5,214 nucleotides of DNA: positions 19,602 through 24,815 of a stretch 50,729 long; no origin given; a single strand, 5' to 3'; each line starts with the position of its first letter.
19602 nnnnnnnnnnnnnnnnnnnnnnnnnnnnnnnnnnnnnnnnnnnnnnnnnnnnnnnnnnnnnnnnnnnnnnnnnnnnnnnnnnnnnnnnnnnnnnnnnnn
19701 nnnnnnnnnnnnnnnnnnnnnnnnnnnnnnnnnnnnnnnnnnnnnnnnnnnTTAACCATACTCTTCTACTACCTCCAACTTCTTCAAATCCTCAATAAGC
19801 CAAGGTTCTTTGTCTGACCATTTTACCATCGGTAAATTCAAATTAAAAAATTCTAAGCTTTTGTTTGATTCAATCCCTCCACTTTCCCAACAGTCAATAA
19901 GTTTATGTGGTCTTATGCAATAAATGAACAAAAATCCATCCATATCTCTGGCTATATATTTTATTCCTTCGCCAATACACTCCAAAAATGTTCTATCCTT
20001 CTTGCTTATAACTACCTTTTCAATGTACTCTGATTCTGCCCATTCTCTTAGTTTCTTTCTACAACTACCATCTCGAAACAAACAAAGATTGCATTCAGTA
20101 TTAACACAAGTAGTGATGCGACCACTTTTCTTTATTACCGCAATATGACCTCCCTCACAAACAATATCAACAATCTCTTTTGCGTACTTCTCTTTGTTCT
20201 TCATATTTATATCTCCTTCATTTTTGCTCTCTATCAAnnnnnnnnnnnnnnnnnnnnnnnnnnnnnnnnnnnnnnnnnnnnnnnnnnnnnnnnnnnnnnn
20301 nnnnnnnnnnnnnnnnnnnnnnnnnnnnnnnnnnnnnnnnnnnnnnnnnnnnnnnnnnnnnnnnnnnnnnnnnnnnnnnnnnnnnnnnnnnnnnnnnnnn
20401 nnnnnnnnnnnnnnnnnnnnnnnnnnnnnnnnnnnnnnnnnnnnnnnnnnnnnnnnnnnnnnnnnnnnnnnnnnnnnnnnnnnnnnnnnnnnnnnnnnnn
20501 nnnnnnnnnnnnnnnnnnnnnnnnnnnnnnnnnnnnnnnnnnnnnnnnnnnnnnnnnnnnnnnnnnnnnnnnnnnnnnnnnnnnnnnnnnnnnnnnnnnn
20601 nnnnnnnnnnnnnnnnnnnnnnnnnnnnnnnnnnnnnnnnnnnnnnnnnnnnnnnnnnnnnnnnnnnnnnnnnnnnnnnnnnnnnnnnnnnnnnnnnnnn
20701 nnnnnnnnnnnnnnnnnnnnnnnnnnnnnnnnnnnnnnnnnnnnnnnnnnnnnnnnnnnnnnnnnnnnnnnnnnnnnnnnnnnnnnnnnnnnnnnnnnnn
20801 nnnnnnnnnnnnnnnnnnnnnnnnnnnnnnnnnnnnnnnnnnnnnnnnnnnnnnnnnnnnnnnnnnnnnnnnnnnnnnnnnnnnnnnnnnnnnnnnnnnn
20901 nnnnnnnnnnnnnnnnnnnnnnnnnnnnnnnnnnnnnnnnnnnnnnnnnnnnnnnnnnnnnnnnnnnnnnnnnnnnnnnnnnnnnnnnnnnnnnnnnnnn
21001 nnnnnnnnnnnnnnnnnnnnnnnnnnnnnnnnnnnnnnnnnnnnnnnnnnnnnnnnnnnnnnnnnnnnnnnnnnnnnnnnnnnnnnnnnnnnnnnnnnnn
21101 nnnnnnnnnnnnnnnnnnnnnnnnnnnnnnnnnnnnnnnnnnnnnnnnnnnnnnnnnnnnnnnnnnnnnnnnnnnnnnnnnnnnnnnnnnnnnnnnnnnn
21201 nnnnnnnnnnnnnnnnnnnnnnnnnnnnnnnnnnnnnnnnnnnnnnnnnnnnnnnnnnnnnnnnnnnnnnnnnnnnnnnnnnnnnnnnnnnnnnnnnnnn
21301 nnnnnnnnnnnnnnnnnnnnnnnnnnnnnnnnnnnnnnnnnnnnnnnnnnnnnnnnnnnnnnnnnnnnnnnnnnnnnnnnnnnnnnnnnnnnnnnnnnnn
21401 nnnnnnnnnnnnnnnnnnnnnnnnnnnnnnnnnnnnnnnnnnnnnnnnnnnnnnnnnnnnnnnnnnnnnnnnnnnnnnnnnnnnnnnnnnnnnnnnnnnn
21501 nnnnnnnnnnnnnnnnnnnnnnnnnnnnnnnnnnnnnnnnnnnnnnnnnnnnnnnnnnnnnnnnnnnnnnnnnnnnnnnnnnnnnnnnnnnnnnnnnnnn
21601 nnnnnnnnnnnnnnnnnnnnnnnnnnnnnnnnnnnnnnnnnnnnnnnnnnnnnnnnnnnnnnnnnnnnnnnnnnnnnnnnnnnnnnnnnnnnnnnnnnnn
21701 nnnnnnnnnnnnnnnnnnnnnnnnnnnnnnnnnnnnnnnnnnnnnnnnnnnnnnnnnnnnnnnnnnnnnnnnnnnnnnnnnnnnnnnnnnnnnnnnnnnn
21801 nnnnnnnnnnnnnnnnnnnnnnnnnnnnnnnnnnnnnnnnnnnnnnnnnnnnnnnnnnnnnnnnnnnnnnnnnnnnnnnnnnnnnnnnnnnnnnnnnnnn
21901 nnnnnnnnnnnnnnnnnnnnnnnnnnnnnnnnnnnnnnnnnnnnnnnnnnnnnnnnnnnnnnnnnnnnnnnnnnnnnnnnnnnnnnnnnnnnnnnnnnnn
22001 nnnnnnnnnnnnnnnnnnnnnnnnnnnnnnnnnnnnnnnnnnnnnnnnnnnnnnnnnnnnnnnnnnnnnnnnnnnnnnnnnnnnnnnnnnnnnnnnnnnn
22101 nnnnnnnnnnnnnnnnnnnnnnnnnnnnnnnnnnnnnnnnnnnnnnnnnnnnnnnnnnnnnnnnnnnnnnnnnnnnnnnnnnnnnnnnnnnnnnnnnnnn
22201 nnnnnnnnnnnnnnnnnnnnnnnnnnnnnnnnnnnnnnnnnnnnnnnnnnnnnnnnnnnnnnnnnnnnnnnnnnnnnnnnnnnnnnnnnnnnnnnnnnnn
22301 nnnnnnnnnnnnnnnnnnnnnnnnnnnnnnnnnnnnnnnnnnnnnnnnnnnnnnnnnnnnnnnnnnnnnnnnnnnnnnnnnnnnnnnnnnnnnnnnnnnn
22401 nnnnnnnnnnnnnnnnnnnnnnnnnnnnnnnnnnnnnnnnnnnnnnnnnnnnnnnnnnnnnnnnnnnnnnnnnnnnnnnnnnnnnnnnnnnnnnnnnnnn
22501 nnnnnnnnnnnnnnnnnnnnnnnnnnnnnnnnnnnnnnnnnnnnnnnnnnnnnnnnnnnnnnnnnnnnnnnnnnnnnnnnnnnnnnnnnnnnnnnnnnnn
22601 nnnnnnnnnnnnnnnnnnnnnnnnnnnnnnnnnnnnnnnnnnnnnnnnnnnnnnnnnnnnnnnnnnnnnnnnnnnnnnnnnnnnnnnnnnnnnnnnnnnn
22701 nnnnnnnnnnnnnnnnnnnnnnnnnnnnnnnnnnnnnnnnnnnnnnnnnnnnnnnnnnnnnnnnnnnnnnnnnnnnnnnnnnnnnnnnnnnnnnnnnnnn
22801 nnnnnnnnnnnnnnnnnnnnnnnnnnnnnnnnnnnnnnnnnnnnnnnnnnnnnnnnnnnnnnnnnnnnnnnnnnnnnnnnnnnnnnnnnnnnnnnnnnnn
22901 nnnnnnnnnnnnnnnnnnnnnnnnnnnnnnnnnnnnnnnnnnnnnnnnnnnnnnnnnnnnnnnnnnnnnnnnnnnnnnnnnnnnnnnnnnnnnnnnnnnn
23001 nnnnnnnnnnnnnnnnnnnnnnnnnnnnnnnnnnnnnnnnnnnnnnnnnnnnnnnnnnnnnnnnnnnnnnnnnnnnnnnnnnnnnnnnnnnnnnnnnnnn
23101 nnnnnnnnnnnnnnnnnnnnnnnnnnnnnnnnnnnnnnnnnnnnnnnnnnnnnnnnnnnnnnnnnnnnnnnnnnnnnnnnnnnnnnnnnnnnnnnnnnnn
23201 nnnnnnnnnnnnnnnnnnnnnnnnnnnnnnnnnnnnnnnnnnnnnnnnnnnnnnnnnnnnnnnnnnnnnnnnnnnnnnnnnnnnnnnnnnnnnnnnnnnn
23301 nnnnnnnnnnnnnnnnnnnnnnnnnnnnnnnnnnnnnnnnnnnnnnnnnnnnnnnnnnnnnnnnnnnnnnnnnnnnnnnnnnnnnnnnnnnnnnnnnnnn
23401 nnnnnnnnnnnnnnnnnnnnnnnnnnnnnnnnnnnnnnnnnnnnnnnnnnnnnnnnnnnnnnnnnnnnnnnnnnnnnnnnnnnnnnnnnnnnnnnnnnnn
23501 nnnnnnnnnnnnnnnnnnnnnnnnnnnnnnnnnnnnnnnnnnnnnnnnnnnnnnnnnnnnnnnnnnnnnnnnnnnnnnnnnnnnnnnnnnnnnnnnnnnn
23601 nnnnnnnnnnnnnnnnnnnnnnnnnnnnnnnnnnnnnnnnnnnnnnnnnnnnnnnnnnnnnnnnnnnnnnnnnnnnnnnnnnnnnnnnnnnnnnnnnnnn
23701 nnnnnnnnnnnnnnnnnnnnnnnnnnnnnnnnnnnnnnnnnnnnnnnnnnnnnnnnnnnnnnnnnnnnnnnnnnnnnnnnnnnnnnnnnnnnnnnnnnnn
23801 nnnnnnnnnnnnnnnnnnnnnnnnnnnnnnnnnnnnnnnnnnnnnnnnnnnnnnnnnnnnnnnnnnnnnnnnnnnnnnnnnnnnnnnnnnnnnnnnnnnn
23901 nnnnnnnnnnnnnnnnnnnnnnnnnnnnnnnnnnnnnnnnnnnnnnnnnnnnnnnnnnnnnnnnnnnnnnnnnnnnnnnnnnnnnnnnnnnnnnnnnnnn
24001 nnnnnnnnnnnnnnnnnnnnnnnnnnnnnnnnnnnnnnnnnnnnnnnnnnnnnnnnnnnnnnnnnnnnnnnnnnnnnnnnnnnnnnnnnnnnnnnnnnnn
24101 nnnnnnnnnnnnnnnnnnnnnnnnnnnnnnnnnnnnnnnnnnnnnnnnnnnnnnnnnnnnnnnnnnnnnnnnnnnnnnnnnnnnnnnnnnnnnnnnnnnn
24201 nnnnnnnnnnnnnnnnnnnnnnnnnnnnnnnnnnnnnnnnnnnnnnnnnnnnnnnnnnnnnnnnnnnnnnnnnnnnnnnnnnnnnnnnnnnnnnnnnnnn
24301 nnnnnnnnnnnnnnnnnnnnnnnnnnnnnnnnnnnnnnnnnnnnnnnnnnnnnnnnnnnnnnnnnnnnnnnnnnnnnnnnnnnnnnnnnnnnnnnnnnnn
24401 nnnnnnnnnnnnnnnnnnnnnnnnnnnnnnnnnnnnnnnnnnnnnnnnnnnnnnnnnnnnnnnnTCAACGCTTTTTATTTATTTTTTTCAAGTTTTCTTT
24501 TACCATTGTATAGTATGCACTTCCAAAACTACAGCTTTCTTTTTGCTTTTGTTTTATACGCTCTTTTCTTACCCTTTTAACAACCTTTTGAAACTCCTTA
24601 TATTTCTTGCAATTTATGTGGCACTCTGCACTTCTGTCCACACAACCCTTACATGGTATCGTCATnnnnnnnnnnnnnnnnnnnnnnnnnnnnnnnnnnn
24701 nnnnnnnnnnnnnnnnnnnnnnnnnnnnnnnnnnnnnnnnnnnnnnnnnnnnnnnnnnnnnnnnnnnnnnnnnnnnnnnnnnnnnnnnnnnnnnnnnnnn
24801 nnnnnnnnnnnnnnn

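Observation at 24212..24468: Promoter, ~190-nt structured leader and strong terminator before the terS-like gene: a lambda PR'-tR'-style late switch?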

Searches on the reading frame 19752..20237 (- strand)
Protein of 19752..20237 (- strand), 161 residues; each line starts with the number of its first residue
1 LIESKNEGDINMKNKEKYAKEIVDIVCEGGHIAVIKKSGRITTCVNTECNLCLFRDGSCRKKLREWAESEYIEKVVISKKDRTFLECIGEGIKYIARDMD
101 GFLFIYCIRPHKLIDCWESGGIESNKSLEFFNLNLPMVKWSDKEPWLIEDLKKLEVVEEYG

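Call 8: search_protein_families(library=phrogs, proteins=[window:19752-20237:-], max_evalue=0.01)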
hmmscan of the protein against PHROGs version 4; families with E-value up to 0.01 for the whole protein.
window:19752-20237:- (161 aa): 2 families
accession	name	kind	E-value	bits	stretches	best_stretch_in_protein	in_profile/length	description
phrog_22292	-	unknown function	7.4e-35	121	1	12-159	1-151/155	-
phrog_1972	-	unknown function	0.00025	21.7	1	90-126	44-83/160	-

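Call 9: search_protein_families(library=pfam, proteins=[window:19752-20237:-], max_evalue=0.01)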
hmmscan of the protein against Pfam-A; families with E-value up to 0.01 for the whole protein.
window:19752-20237:- (161 aa): 0 families

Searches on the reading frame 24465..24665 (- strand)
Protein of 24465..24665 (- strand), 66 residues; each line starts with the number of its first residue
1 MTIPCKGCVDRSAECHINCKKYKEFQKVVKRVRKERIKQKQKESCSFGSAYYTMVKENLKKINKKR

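Call 8: search_protein_families(library=phrogs, proteins=[window:24465-24665:-], max_evalue=0.01)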
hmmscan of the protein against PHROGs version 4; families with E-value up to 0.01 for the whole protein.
window:24465-24665:- (66 aa): 1 family
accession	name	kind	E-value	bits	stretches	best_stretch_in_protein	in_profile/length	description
phrog_27619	-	unknown function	0.0082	17.4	1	7-64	52-104/114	-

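Call 9: search_protein_families(library=pfam, proteins=[window:24465-24665:-], max_evalue=0.01)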
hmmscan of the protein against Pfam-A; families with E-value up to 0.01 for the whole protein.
window:24465-24665:- (66 aa): 0 families

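Call 29: find_homologous_proteins(query=A2, max_evalue=0.001)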
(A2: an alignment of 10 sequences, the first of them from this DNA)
Query A2 (10 sequences) (66 aa, profile of the alignment): 110 proteins with E <= 0.001 among 1032 candidates.
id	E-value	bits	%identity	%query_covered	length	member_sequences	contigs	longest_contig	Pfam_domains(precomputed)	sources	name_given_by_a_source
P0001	8.0e-22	95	43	80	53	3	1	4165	-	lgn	-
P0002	9.4e-22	95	46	76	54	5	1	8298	-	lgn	-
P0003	2.4e-21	93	36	76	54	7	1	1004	-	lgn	-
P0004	6.9e-21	92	38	76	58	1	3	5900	-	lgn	-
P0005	9.5e-21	91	32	80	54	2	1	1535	-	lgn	-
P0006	1.0e-20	91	49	80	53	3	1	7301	-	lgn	-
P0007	1.4e-20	91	38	76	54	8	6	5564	-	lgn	-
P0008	3.8e-20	89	42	80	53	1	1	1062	-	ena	-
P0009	6.8e-20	89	37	79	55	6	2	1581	-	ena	-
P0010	7.5e-20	88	31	88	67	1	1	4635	-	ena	-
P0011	7.7e-20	88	37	79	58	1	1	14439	-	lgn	-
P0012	8.2e-20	88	37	82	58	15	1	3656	-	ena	-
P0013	6.7e-19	85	36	80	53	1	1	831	-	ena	-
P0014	1.6e-18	84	39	77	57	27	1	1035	-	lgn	-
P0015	1.9e-18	84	32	80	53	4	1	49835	-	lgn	-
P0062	6.9e-8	50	40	91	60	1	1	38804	-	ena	-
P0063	1.1e-7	50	39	47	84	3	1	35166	-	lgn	-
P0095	1.2e-5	43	38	44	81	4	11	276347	-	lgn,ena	-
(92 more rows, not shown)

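Call 30: find_encoding_contigs(protein=P0095, flank=3000, max_places=2)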
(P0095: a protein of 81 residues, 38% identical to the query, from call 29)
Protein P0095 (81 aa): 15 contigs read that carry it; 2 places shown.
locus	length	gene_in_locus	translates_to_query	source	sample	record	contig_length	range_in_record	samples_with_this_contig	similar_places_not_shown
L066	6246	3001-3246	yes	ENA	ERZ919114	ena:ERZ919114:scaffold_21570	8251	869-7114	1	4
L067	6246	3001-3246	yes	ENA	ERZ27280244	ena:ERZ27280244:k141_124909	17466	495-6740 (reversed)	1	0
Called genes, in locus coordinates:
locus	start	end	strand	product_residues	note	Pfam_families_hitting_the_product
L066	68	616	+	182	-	-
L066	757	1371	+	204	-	-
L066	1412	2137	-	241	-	-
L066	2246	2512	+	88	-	-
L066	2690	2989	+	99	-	-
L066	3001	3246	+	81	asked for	-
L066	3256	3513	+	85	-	-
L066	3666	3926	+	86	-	PF00550:PP-binding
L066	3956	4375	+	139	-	-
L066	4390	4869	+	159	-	-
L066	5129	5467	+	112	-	-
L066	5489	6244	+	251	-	PF00075:RNase_H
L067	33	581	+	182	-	-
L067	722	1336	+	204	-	-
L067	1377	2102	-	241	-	-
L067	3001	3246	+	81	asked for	-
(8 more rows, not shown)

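Call 31: find_encoding_contigs(protein=P0062, flank=3000, max_places=1)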
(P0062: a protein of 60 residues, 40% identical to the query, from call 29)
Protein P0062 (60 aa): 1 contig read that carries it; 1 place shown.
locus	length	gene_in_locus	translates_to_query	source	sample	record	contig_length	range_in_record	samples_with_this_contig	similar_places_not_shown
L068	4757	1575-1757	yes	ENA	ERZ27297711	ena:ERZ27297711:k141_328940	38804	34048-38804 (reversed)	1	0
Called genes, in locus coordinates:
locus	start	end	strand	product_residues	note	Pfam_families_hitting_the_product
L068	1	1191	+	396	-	?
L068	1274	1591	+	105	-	-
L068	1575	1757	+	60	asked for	-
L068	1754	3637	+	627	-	-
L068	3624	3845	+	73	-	-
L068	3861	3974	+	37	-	-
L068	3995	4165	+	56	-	-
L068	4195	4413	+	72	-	-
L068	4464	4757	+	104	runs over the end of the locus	-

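Call 32: find_encoding_contigs(protein=P0063, flank=3000, max_places=1)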
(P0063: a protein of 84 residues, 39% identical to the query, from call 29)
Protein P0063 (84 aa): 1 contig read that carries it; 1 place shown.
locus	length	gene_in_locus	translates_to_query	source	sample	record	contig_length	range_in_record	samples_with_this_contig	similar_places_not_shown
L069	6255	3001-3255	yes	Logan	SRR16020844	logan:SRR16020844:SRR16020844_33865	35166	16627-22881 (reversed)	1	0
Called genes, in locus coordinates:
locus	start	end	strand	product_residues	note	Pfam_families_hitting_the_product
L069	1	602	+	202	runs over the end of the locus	-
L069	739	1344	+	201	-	-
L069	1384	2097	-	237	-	-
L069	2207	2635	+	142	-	-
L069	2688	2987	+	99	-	-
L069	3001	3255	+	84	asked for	-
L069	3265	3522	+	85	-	-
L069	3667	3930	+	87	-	PF00550:PP-binding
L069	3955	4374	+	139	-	-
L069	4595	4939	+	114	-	-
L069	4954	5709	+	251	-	PF00075:RNase_H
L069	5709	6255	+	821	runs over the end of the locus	-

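Call 74: predict_structure(alignment_id=A6)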
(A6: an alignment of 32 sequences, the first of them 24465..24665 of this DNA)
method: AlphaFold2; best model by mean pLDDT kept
length: 66 residues; sequences in the alignment: 32
mean_pLDDT: 87.6   pTM: 0.51
mean pLDDT of the five models: 87.6, 83.8, 83.2, 83.0, 82.2
residues with pLDDT >= 90: 28; 70-90: 38; 50-70: 0; < 50: 0
segments of 3 or more residues with pLDDT < 50: none
pLDDT, mean of each block of 10 residues (from residue 1): 81 83 91 95 85 92 86
secondary structure, 60 per line:
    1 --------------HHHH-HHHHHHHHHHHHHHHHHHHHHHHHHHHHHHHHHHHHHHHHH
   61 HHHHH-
elements in order: H15-18 H20-65

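Call 77: fold_search(model_id=the predicted structure, library=pdb)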
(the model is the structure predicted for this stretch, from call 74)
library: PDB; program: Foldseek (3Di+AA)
matches with E <= 10: 0; with E <= 0.001: 0
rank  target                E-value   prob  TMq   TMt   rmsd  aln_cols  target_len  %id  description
